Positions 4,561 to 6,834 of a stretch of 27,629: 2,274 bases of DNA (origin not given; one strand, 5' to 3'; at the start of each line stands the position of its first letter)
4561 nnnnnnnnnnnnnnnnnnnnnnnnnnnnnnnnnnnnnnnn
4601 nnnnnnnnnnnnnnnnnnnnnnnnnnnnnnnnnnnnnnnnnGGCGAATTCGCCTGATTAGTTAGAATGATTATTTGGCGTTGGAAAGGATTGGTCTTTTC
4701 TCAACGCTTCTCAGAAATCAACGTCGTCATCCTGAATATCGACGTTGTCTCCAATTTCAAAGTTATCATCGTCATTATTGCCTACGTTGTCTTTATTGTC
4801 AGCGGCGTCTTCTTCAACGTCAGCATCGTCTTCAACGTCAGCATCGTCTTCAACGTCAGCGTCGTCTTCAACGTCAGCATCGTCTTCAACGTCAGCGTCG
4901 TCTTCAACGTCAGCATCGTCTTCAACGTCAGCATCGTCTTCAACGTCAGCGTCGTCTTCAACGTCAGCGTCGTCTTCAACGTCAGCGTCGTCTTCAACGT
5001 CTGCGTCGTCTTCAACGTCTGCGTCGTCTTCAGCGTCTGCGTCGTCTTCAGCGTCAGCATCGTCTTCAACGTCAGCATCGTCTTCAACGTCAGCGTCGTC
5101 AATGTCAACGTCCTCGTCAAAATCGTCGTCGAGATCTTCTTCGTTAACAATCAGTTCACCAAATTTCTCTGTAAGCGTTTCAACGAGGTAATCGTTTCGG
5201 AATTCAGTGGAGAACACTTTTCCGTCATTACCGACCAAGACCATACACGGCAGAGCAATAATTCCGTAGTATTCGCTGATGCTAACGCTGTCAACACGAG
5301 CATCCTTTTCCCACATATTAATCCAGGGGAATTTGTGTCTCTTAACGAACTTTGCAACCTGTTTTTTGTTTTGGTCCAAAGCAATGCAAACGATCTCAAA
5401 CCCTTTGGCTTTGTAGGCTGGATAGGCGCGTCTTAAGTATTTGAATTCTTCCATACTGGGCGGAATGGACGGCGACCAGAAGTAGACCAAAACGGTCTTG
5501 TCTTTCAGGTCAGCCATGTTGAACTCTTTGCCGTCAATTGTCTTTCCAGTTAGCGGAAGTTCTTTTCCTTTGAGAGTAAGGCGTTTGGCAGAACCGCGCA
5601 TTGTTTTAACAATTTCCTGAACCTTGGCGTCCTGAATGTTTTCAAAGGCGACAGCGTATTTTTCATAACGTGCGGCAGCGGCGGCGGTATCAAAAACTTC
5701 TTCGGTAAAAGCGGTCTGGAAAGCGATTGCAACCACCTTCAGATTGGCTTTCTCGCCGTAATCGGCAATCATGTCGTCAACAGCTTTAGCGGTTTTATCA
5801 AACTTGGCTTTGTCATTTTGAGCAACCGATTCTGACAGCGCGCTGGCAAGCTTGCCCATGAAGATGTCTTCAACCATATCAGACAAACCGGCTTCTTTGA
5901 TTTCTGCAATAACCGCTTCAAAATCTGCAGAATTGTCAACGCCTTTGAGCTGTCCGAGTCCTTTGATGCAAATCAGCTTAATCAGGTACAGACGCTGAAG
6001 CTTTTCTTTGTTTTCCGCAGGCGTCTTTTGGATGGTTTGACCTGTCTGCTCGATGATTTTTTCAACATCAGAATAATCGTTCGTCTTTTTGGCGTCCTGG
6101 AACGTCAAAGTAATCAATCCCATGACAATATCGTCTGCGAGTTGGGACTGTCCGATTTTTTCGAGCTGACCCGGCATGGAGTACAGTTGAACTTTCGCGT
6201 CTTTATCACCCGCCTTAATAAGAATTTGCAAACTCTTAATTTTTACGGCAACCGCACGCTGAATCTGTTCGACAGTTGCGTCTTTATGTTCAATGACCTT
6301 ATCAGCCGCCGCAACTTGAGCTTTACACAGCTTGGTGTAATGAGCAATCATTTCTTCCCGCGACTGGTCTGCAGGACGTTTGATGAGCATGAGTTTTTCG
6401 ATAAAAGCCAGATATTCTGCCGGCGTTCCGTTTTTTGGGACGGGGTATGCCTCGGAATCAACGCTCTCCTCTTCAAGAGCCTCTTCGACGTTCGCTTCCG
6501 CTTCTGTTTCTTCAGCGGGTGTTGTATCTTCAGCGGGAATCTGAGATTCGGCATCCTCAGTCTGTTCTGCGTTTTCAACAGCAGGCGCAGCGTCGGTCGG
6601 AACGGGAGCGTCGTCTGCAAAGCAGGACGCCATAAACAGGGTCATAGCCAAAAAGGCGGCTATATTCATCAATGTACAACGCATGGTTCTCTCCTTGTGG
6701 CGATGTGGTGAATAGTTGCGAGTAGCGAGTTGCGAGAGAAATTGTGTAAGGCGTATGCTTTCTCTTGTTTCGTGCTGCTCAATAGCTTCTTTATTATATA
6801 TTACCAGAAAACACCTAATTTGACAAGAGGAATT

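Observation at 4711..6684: Calsequestrin-like architecture in a bacterial secreted protein: redox-dead thioredoxin fold plus ~16 DDADVE repeats from an 18-bp coding minisatellite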

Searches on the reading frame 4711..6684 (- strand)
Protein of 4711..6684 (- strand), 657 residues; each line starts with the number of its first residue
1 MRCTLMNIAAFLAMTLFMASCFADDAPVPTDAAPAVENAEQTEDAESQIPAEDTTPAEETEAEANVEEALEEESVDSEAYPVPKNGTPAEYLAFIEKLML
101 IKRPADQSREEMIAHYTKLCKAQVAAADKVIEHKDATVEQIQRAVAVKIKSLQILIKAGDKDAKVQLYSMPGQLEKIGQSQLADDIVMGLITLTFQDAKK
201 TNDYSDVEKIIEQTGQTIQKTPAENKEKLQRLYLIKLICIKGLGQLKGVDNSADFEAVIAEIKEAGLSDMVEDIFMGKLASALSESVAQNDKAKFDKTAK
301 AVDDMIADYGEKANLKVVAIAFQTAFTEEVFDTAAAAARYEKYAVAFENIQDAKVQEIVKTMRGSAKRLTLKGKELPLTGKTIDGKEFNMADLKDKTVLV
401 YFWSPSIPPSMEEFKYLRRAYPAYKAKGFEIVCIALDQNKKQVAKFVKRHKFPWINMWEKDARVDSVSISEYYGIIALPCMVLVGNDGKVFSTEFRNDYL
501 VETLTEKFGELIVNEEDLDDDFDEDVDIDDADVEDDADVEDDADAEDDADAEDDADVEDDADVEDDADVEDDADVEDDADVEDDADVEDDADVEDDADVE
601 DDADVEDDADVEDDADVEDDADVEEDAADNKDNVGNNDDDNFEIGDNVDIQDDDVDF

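Call 4: search_protein_families(library=pfam, proteins=[window:4711-6684:-], max_evalue=1)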
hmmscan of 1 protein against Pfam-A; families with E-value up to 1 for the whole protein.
window:4711-6684:- (657 aa): 4 families
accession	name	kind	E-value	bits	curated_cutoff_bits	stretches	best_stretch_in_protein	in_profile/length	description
PF13905.12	Thioredoxin_8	-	8.9e-17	61.7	27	1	396-490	2-94/94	Thioredoxin-like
PF00578.27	AhpC-TSA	-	1.1e-11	45.1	26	1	379-490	9-121/124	AhpC/TSA family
PF08534.16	Redoxin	-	5.4e-11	42.9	26.6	1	381-494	14-132/148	Redoxin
PF00255.25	GSHPx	-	0.16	12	27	1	379-442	5-67/108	Glutathione peroxidase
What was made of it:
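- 5149..5568 (-): TlpA/ResA-type thioredoxin-fold domain, residues 373-512, slightly basic (pI 8.5), without catalytic cysteines. Pfam hits above cut-off (call 4).
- On TlpA/ResA/DsbE thiol:disulfide oxidoreductases: Pfam Thioredoxin_8 61.7 bits (cut-off 27), AhpC-TSA 45.1, Redoxin 42.9 (call 4).
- On Calsequestrin: Pfam shows one matched stretch per family (call 4). No such Pfam hit at E<=1 (call 4).
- Checked: Pfam Thioredoxin_8, AhpC-TSA and Redoxin hit residues about 379-494 above their gathering scores (call 4).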

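Call 5: search_protein_families(library=ncbifam, proteins=[window:4711-6684:-], max_evalue=1)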
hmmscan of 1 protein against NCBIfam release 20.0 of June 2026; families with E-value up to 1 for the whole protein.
window:4711-6684:- (657 aa): 8 families
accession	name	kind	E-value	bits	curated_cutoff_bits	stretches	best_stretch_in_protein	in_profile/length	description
NF002854.0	PRK03147.1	subfamily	8.9e-18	64.8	170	1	381-492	48-154/176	thiol-disulfide oxidoreductase ResA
NF041202.1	StoA_CxxC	exception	5.1e-08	33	210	1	378-491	36-145/163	endospore biogenesis thiol-disulfide oxidoreductase StoA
NF047696.1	ThlDiSintTplARhiz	equivalog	2.1e-06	27.7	230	1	349-488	48-191/219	thiol:disulfide interchange protein TlpA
NF006960.0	PRK09437.1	equivalog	0.0002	21.3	140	1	382-464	17-99/156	thioredoxin-dependent thiol peroxidase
NF002060.0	PRK00892.1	subfamily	0.00075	18.7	207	1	553-621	100-168/345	UDP-3-O-(3-hydroxymyristoyl)glucosamine N-acyltransferase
TIGR00385.1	dsbE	subfamily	0.0022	17.6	123.15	1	393-490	61-150/173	DsbE family thiol:disulfide interchange protein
NF003657.0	PRK05289.1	equivalog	0.0066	15.6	226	1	561-651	4-91/264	acyl-ACP--UDP-N-acetylglucosamine O-acyltransferase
TIGR01852.1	lipid_A_lpxA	equivalog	0.033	13.5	231.05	1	567-651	5-86/254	acyl-ACP--UDP-N-acetylglucosamine O-acyltransferase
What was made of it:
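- On TlpA/ResA/DsbE thiol:disulfide oxidoreductases: 64.8 versus 170; 27.7 versus 230; 17.6 versus 123; 33 versus 210 bits (call 5).
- On Hexapeptide-repeat left-handed beta-helix (LpxA/LpxD type): 13-19 bits against cut-offs of 207-231 (call 5).
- LpxD hit at E 7.5e-4 and LpxA at 6.6e-3 on residues 553-651 (call 5). Scores are 13-19 bits against cut-offs above 200 (call 5).
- Tried and rejected: It was prompted by weak LpxA/LpxD hits (call 5).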

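Call 18: search_solved_structures(query=window:4714-6684:-, max_evalue=0.01, show_alignments=2)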
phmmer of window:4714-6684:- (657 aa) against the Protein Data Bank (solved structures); distinct sequences matched with E-value up to 0.01: 33.
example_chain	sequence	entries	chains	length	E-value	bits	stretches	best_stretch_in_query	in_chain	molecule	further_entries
2lrn_A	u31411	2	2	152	6e-14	54.8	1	378-508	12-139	Thiol:disulfide interchange protein | Putative thiol-disulfide oxidoreductase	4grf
4nmu_A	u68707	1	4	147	1.3e-12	50.4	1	372-492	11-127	Thiol-disulfide oxidoreductase ResA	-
2h1g_A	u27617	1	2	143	3.1e-10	42.6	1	382-492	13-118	Thiol-disulfide oxidoreductase resA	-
2h19_A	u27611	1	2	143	3.1e-10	42.6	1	382-492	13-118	Thiol-disulfide oxidoreductase resA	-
2h1a_A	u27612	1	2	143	5.9e-10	41.6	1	382-492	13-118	Thiol-disulfide oxidoreductase resA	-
1st9_A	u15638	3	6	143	5.9e-10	41.6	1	382-492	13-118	Thiol-disulfide oxidoreductase resA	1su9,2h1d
2f9s_A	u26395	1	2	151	6.7e-10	41.5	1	382-493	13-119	Thiol-disulfide oxidoreductase resA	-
3c71_A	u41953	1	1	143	8.1e-10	41.2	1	382-492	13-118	Thiol-disulfide oxidoreductase resA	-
2l5o_A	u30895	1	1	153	1.1e-09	40.7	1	382-494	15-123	Putative thioredoxin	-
2h1b_A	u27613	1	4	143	1.5e-09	40.3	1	382-492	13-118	Thiol-disulfide oxidoreductase resA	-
3c73_A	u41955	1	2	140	1.2e-08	37.3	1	383-492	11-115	Thiol-disulfide oxidoreductase resA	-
3kcm_A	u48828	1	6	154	1.8e-08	36.8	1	378-484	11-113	Thioredoxin family protein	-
2lja_A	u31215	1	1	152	1.2e-07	34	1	382-512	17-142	Putative thiol-disulfide oxidoreductase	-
3fw2_A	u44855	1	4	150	1.2e-06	30.7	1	393-502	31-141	thiol-disulfide oxidoreductase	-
1o73_A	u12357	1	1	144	3e-06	29.4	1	385-498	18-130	TRYPAREDOXIN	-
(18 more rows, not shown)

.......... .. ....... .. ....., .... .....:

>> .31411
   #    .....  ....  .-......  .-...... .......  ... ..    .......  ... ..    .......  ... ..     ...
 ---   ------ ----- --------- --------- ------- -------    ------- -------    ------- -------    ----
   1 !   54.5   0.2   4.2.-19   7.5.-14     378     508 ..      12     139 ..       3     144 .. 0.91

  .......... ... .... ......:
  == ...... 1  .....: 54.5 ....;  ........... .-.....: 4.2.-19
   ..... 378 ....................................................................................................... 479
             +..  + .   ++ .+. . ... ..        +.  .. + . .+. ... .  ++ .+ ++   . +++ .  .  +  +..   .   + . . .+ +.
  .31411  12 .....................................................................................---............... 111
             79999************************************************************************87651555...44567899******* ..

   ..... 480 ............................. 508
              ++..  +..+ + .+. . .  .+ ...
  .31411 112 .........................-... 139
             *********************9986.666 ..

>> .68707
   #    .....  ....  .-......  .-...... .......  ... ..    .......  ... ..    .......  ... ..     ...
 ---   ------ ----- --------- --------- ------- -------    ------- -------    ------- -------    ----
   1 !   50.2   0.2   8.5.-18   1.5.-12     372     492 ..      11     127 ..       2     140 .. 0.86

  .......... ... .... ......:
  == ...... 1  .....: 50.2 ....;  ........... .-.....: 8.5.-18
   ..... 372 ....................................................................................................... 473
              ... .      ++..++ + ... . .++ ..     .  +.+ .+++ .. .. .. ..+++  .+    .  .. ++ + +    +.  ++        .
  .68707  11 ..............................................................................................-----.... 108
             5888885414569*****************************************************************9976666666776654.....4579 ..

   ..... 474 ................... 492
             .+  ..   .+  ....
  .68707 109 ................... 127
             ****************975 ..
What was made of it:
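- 5149..5568 (-): PDB sequence hits 2lrn/4grf and ResA (call 18).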

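Call 28: predict_structure(alignment_id=A1)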
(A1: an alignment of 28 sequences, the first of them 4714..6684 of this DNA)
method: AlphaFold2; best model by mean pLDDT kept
length: 657 residues; sequences in the alignment: 28
mean_pLDDT: 73.3   pTM: 0.61
mean pLDDT of the five models: 73.3, 71.6, 71.6, 70.5, 70.6
residues with pLDDT >= 90: 322; 70-90: 107; 50-70: 21; < 50: 207
segments of 3 or more residues with pLDDT < 50: 1-55, 57-77, 524-604, 608-610, 612-632, 634-657
pLDDT, mean of each block of 10 residues (from residue 1): 31 29 28 29 32 36 33 41 91 93 86 91 95 93 94 91 90 88 84 89 91 92 92 93 92 94 94 92 93 97 95 94 95 96 97 96 95 95 96 93 89 87 92 94 91 93 95 89 92 75 86 58 46 42 41 38 40 39 38 41 47 42 41 37 35 30
secondary structure, 60 per line:
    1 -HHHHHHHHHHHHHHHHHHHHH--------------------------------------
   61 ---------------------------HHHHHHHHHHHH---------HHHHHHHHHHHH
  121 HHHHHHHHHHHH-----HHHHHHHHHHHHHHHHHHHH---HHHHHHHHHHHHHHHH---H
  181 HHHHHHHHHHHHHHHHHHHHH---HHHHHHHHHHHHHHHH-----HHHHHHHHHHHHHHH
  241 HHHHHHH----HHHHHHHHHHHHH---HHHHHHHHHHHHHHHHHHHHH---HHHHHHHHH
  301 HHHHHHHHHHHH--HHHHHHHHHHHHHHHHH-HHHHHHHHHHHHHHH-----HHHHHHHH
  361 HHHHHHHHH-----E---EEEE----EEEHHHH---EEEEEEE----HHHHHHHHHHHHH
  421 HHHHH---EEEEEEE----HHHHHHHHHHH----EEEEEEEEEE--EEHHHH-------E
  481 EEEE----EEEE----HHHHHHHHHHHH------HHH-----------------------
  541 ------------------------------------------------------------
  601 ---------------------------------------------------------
elements in order: H2-22 H88-99 H109-132 H138-157 H161-176 H180-201 H205-220 H226-247 H252-264 H268-288 H292-312 H315-331 H333-347 H353-369 E379-382 E387-389 H390-393 E397-403 H408-425 E429-435 H440-450 E455-464 H469-472 E480-484 E489-492 H497-508
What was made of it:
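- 6613..6684 (-): Signal peptide, residues 1-24 (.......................|DD). Cleavage type is unresolved: SPase I after CFA, or lipidation of C21. AF2 models a helix at residues 2-22 with low pLDDT (call 28).
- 6448..6612 (-): Acidic P/A/E/T-rich disordered linker, residues 25-79, net charge -20. pLDDT below 50 (call 28).
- On Calsequestrin: The AF2 model has one Trx domain (residues 373-512) (call 28).
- On Hexapeptide-repeat left-handed beta-helix (LpxA/LpxD type): No strands and pLDDT below 50 (call 28).
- AF2 predicts no strands and pLDDT below 50 (call 28).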

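Call 30: fold_search(model_id=the predicted structure, library=pdb)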
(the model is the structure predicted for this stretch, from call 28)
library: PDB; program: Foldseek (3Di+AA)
matches with E <= 10: 1059; with E <= 0.001: 229
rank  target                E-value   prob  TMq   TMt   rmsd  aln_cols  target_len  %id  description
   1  4nmu_D                4.3e-08  1.00  0.18  0.79   3.4       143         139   26  Crystal Structure of Thiol-disulfide Oxidoreductase from Bacillus str. 'Ames Ancestor' (released 2013-12-18)
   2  4nmu_B                5.9e-08  1.00  0.18  0.79   3.1       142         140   30  Crystal Structure of Thiol-disulfide Oxidoreductase from Bacillus str. 'Ames Ancestor' (released 2013-12-18)
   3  4nmu_A                8.9e-08  1.00  0.19  0.76   2.9       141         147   30  Crystal Structure of Thiol-disulfide Oxidoreductase from Bacillus str. 'Ames Ancestor' (released 2013-12-18)
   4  4grf                  1.6e-07  1.00  0.19  0.80   2.7       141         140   28  Crystal structure of thioredoxin domain of thiol-disulfide oxidoreductase BVU-2223 (Target EFI-501010) from Bacteroides  (released 2012-10-10)
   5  2h1a_B                2.0e-07  1.00  0.18  0.77   4.1       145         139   22  ResA C74A Variant (released 2006-09-19)
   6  2f9s_A                2.1e-07  1.00  0.18  0.77   3.3       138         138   24  2nd Crystal Structure Of A Soluble Domain Of ResA In The Oxidised Form (released 2006-04-18)
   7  2lrn_MODEL_1_A        2.5e-07  1.00  0.19  0.75   2.7       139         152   30  Solution structure of a thiol:disulfide interchange protein from Bacteroides sp. (released 2012-04-25)
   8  2h19_A                3.9e-07  1.00  0.18  0.77   3.2       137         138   23  Crystal Structure of ResA Cys77Ala Variant (released 2006-09-19)
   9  1su9_A                4.1e-07  1.00  0.18  0.75   3.9       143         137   22  Reduced structure of the soluble domain of ResA (released 2004-05-11)
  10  1st9_A                4.3e-07  1.00  0.18  0.79   3.0       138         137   24  Crystal Structure of a Soluble Domain of ResA in the Oxidised Form (released 2004-05-11)
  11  2h1g_B                5.4e-07  1.00  0.18  0.77   3.2       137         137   23  ResA C74A/C77A (released 2006-09-19)
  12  3fw2_A                5.4e-07  1.00  0.19  0.73   3.3       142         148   25  C-terminal domain of putative thiol-disulfide oxidoreductase from Bacteroides thetaiotaomicron. (released 2009-01-27)
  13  2h19_B                6.0e-07  1.00  0.17  0.75   3.6       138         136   22  Crystal Structure of ResA Cys77Ala Variant (released 2006-09-19)
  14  2h1a_A                6.6e-07  1.00  0.18  0.77   3.4       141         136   22  ResA C74A Variant (released 2006-09-19)
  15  1st9_B                7.5e-07  1.00  0.18  0.80   3.0       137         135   23  Crystal Structure of a Soluble Domain of ResA in the Oxidised Form (released 2004-05-11)
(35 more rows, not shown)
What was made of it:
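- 5149..5568 (-): Foldseek TM about 0.8 (call 30).
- On TlpA/ResA/DsbE thiol:disulfide oxidoreductases: Foldseek TMt about 0.8 (call 30).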

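Call 54: list_cluster_members(proteins=[window:4714-6684:-, P0008, P0002, P0005])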
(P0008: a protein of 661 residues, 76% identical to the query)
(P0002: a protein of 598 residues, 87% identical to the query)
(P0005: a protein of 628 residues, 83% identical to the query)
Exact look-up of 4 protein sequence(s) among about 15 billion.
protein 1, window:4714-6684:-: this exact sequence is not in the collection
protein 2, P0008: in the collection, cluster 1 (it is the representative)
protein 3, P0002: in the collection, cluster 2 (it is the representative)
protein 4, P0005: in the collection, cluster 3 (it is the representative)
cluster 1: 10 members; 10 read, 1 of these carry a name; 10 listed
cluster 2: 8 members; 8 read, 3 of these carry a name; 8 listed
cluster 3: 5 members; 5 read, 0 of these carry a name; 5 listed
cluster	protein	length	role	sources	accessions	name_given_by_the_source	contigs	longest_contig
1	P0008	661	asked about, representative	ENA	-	-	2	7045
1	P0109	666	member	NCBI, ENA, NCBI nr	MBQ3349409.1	MAG: TlpA family protein disulfide reductase [Thermoguttaceae bacterium] | TlpA family protein disulfide reductase [Thermoguttaceae bacterium]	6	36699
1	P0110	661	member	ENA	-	-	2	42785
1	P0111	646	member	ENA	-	-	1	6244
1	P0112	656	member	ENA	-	-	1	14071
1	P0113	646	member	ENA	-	-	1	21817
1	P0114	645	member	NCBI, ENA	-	-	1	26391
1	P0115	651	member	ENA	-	-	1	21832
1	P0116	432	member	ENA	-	-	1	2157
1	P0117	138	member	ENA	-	-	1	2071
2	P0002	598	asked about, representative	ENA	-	-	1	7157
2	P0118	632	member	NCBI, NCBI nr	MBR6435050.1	MAG: TlpA family protein disulfide reductase, partial [Thermoguttaceae bacterium] | TlpA family protein disulfide reductase [Thermoguttaceae bacterium]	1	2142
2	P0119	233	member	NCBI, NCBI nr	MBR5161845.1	MAG: hypothetical protein IKW80_09480, partial [Thermoguttaceae bacterium] | hypothetical protein [Thermoguttaceae bacterium]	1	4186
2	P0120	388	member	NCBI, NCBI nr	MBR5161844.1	MAG: TlpA family protein disulfide reductase [Thermoguttaceae bacterium] | TlpA family protein disulfide reductase [Thermoguttaceae bacterium]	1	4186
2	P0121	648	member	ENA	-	-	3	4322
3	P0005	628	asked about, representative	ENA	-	-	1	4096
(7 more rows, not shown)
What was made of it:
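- Closest known: TlpA / ResA / DsbE. Same: NCBI names close relatives 'TlpA family protein disulfide reductase' (call 54).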

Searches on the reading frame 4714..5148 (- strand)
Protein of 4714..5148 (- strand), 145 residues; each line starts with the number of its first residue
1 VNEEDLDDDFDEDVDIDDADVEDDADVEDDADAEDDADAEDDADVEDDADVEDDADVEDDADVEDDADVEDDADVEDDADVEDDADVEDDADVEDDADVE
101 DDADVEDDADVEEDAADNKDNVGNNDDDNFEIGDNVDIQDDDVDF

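Call 58: search_solved_structures(query=window:4714-5148:-, max_evalue=10)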
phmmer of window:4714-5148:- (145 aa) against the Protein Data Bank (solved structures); distinct sequences matched with E-value up to 10: 3.
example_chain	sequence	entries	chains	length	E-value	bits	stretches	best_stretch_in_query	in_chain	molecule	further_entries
7ju4_x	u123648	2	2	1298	0.013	18.9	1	24-130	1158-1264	CFAP91 domain-containing protein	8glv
5vj4_A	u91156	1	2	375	0.76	13.1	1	47-115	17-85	Uncharacterized protein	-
8c50_A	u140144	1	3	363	0.98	12.8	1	30-126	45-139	Curlin associated repeat-containing protein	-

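Call 59: search_protein_families(library=pfam, proteins=[window:4714-5148:-], max_evalue=10)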
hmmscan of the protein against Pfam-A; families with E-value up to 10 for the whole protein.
window:4714-5148:- (145 aa): 0 families
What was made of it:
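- Tried and rejected: There is no Pfam family (call 59). Nothing meaningful was found (calls 58, 59).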
